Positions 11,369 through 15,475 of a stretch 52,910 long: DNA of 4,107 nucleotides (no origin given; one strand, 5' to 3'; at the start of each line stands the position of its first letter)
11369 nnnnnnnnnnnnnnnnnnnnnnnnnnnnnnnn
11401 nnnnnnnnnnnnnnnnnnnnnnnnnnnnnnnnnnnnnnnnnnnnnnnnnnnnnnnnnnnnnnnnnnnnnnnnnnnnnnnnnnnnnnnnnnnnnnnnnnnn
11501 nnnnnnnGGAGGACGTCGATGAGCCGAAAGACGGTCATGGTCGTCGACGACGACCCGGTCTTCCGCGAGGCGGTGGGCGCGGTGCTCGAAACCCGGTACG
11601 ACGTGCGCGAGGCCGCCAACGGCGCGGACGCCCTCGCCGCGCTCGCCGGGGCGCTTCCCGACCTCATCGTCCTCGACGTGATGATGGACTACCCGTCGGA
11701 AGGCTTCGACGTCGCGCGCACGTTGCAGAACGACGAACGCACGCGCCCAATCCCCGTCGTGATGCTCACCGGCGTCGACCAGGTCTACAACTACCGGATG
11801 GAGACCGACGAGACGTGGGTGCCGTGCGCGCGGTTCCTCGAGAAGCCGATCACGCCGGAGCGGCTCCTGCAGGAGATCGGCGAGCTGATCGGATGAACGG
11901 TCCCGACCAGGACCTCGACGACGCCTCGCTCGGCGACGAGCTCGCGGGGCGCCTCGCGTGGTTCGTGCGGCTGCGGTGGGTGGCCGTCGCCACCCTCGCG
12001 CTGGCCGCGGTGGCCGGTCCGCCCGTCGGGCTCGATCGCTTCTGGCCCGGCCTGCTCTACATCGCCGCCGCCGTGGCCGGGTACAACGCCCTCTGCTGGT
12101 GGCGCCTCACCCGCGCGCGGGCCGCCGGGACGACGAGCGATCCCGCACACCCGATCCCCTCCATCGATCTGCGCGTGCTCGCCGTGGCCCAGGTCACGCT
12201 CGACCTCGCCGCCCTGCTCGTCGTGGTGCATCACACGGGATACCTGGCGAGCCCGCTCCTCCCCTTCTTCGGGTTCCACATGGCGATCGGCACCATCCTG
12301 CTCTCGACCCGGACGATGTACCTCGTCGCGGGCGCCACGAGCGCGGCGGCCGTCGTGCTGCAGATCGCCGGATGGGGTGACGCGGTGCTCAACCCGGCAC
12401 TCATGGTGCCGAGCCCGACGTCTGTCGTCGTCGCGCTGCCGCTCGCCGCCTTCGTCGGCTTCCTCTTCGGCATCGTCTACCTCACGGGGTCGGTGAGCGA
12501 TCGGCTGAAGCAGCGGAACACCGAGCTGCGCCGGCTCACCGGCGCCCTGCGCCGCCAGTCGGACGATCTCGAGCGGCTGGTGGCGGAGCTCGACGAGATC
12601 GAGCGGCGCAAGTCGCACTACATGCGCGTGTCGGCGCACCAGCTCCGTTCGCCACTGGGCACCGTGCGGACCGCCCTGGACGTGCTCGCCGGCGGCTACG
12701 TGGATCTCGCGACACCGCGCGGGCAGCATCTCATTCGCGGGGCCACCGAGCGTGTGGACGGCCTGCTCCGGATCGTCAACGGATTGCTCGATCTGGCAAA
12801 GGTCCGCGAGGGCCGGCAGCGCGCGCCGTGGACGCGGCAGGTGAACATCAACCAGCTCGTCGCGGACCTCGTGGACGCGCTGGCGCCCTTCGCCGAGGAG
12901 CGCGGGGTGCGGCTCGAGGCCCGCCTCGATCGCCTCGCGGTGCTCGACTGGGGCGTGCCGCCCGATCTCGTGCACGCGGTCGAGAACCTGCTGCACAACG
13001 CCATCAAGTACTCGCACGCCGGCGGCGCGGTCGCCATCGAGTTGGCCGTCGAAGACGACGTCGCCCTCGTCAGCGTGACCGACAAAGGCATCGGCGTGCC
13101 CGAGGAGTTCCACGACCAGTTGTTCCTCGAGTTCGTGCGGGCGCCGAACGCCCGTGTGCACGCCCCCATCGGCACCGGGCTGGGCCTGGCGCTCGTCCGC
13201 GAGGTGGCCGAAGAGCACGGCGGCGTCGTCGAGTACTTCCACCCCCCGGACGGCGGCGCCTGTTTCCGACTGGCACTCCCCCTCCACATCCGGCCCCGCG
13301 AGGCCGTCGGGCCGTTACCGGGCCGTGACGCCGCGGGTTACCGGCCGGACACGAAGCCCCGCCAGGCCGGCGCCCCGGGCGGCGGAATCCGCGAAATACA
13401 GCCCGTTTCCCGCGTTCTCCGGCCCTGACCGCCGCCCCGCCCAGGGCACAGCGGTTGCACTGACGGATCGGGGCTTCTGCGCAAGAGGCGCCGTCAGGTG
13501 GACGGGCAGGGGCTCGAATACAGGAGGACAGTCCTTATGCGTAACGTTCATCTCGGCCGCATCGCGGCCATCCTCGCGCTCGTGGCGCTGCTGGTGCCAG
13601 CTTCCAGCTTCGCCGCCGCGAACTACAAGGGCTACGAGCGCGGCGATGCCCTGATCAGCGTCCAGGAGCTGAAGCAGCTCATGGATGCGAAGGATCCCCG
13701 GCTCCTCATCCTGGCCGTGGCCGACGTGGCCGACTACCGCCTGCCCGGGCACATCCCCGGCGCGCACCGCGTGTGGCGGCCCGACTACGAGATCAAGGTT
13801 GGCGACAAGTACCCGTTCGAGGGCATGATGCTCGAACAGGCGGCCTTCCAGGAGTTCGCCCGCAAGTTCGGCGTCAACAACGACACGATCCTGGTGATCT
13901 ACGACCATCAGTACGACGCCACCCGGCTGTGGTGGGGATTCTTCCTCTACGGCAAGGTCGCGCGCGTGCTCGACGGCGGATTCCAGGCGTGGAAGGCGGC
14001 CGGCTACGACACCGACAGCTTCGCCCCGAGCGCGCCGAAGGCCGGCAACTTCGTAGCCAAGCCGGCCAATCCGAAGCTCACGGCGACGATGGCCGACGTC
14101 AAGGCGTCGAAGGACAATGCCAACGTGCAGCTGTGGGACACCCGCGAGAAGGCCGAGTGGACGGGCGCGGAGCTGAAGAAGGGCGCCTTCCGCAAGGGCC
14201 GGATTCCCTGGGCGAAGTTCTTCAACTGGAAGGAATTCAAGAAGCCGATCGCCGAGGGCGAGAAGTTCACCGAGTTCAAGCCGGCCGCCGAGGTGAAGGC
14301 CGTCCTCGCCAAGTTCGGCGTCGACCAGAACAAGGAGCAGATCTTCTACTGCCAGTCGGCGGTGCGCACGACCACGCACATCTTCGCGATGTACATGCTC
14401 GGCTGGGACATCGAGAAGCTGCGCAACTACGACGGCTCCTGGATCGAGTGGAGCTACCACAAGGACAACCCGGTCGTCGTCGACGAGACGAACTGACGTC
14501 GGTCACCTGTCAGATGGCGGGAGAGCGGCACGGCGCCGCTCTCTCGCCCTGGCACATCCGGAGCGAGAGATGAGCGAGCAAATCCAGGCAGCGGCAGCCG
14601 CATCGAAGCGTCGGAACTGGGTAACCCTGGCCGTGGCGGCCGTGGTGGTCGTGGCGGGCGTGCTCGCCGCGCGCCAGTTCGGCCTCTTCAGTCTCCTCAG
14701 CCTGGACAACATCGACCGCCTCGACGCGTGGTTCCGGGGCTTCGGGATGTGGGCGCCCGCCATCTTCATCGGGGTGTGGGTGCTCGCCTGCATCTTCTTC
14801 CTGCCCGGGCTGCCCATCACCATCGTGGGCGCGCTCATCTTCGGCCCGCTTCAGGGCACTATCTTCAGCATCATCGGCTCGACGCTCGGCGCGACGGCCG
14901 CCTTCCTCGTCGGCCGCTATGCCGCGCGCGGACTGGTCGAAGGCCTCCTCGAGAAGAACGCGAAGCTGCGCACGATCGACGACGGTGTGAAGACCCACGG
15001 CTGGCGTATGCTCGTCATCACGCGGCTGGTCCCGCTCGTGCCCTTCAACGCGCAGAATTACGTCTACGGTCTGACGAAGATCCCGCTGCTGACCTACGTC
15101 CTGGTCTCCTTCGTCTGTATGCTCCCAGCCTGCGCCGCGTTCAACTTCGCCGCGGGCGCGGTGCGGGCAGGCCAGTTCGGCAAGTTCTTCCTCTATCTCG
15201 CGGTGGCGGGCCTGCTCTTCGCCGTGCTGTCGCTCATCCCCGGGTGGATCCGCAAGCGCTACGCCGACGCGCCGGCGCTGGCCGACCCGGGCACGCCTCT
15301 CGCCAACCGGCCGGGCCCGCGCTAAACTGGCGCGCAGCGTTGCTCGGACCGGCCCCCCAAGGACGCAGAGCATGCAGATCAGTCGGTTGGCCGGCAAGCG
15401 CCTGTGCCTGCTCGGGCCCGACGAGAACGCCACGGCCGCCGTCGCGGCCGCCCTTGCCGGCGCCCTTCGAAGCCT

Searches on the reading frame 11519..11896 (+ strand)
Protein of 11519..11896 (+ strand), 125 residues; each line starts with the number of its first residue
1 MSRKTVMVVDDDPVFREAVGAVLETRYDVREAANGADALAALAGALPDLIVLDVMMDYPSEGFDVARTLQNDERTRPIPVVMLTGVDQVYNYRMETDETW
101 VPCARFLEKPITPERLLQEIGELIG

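Call 11: search_protein_families(library=ncbifam, proteins=[window:11519-11896:+], max_evalue=0.00001)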
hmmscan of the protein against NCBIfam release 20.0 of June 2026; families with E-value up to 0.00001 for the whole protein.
window:11519-11896:+ (125 aa): 45 families (the best 25 are shown)
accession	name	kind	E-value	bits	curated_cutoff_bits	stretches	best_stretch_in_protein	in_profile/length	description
NF007135.0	PRK09581.1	equivalog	4.1e-17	62.1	474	1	5-120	4-116/457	PleD family two-component system response regulator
TIGR02154.1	PhoB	equivalog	4.6e-17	62.1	296.2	1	4-88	3-87/226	phosphate regulon transcriptional regulator PhoB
NF045944.1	ResRegRpaBCyano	equivalog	1.4e-14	54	330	1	7-118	1-106/229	response regulator transcription factor RpaB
NF045717.1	DVU0259_DivK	exception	3.2e-13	49.9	160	1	4-124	3-116/117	DVU0259 family response regulator domain-containing protein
NF040689.1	MtrAB_MtrA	equivalog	4.1e-12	45.9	300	1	6-87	1-79/219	MtrAB system response regulator MtrA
NF051870.1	NAssimRespRegNtrX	equivalog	7.7e-12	44.8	600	1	5-118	3-113/452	nitrogen assimilation response regulator NtrX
NF006900.1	PRK09390.1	equivalog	4.1e-11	42.8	255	1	2-120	2-116/203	response regulator FixJ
NF053854.1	RespRegPhoBBctds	equivalog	4.9e-11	42.4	270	1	6-87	1-81/225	two-component system response regulator PhoB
NF007546.0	PRK10161.1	equivalog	7.9e-11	42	471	1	3-120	3-116/229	phosphate response regulator transcription factor PhoB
NF041733.1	resp_reg_CseB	equivalog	1.8e-10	40.6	350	1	5-85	2-79/228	two-component system response regulator CseB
NF007969.0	PRK10693.1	equivalog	2.1e-10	40.2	329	1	3-84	7-88/337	two-component system response regulator RssB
NF041367.1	CheY_Halo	equivalog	2.8e-10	40.6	200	1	6-123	1-113/114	chemotaxis protein CheY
NF007935.0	PRK10651.1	equivalog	7.9e-10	38.3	250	1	3-120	6-120/216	two-component system response regulator NarL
NF052574.1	HisKinEspCMyxo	equivalog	1.6e-09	36.5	1200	1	3-122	665-781/785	serine histidine kinase EspC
NF041866.1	EpsW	equivalog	1.8e-09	37.3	200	1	3-120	5-121/131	exopolysaccharide biosynthesis response regulator EpsW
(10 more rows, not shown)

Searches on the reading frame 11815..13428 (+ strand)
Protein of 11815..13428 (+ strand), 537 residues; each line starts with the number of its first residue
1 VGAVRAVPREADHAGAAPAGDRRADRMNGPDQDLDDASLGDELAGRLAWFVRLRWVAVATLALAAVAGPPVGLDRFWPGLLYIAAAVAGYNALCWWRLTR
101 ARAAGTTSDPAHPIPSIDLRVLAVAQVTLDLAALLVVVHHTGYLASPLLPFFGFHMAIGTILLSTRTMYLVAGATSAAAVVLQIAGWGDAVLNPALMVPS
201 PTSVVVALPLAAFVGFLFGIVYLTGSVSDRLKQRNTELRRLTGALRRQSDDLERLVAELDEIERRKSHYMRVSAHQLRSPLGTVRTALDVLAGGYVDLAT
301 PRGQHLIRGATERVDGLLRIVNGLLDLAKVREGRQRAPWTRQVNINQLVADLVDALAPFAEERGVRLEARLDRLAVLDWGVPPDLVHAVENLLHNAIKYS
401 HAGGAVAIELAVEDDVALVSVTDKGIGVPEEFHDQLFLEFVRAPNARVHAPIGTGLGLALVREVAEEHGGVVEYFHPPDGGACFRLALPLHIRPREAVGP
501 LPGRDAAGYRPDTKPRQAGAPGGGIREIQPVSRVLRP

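Call 11: search_protein_families(library=ncbifam, proteins=[window:11815-13428:+], max_evalue=0.00001)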
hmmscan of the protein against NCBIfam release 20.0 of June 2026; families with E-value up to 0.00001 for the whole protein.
window:11815-13428:+ (537 aa): 66 families (the best 25 are shown)
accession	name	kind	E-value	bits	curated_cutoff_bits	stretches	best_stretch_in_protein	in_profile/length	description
NF040691.1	MtrAB_MtrB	equivalog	6.1e-35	121.2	450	1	225-495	229-497/507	MtrAB system histidine kinase MtrB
NF008312.0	PRK11100.1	equivalog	1.5e-33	116.4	356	1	233-491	223-475/477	two-component system sensor histidine kinase CreC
TIGR02966.1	phoR_proteo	equivalog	1.5e-33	116.3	334.2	1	255-486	103-331/333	phosphate regulon sensor histidine kinase PhoR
NF033092.0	HK_WalK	equivalog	4.9e-33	114.6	725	1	256-489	362-593/594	cell wall metabolism sensor histidine kinase WalK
NF041735.1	hist_kin_RppB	equivalog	1.1e-30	106.8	400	1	273-489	223-438/438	two-component system sensor histidine kinase RppB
NF046044.1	PnpS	equivalog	1.5e-30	106.6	400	1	256-489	160-390/390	two-component system histidine kinase PnpS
TIGR01386.1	cztS_silS_copS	subfamily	1.6e-30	106.5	292.55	1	230-489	206-457/457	heavy metal sensor histidine kinase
NF012163.2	BaeS_SmeS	equivalog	1.6e-29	103.2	500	1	245-488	219-456/457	sensor histidine kinase efflux regulator BaeS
TIGR02956.1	TMAO_torS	equivalog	1.3e-28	99.6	676.5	1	230-491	428-683/967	TMAO reductase system sensor histidine kinase/response regulator TorS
NF047465.1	hybrid_HK_LvrA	exception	1.8e-27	95.8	1200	1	231-491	167-423/819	hybrid histidine kinase/response regulator LvrA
NF007007.0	PRK09470.1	equivalog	1.9e-27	96.3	486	1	235-492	214-461/463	envelope stress sensor histidine kinase CpxA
NF006800.0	PRK09303.1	equivalog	1.4e-25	90.1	342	1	229-491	111-378/383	histidine kinase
NF041880.1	EPS_EpsF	equivalog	2.5e-25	88.9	900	1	249-472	257-473/492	response regulator EpsF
NF007837.0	PRK10549.1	equivalog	2.6e-25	89.1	603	1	245-493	219-461/466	envelope stress sensor histidine kinase BaeS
NF038297.2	hybrid_HK_HrmK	equivalog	4.4e-25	88.4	725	1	236-491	206-458/607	hybrid histidine kinase/response regulator HrmK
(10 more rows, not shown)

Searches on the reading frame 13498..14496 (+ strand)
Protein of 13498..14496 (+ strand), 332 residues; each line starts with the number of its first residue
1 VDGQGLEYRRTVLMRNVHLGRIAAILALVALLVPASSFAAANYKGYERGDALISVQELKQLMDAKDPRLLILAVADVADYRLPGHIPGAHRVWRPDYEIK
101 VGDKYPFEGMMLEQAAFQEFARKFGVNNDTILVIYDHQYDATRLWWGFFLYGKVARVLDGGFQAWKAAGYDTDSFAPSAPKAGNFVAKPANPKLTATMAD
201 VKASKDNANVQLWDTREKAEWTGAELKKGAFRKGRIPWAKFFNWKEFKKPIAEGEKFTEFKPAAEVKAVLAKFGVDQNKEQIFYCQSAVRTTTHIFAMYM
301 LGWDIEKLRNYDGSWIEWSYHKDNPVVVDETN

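Call 11: search_protein_families(library=ncbifam, proteins=[window:13498-14496:+], max_evalue=0.00001)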
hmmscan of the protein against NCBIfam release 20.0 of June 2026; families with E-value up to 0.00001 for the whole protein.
window:13498-14496:+ (332 aa): 3 families
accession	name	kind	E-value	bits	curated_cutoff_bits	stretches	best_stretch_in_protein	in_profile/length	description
NF008557.0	PRK11493.1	equivalog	5.7e-28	97.8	250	1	76-328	37-279/281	3-mercaptopyruvate sulfurtransferase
NF040901.1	SeO3_TeO2_ExtH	equivalog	1.1e-19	70.7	200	1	49-328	42-357/430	selenite/tellurite reduction operon rhodanese-like protein ExtH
NF041203.1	rhodanese_LYCAU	equivalog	1.9e-06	27.6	115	0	275-321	73-119/126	rhodanese-related (seleno)protein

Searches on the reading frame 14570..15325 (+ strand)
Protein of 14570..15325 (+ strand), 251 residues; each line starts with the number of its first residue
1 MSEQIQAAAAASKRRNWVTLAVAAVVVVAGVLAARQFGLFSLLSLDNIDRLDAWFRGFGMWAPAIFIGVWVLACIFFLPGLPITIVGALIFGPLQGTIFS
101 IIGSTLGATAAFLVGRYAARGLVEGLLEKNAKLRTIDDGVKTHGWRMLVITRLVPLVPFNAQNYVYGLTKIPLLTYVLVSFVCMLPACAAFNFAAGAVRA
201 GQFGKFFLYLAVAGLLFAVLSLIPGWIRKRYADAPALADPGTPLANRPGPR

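Call 11: search_protein_families(library=ncbifam, proteins=[window:14570-15325:+], max_evalue=0.00001)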
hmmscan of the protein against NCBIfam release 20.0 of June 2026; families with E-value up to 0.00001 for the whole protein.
window:14570-15325:+ (251 aa): 0 families

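Call 14: search_protein_families(library=pfam, proteins=[window:14570-15325:+], max_evalue=0.000001)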
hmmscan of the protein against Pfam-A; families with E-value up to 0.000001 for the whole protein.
window:14570-15325:+ (251 aa): 1 family
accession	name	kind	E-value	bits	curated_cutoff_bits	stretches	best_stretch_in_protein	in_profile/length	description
PF09335.16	VTT_dom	-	5.5e-24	85.4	33.9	1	78-192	1-118/123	VTT domain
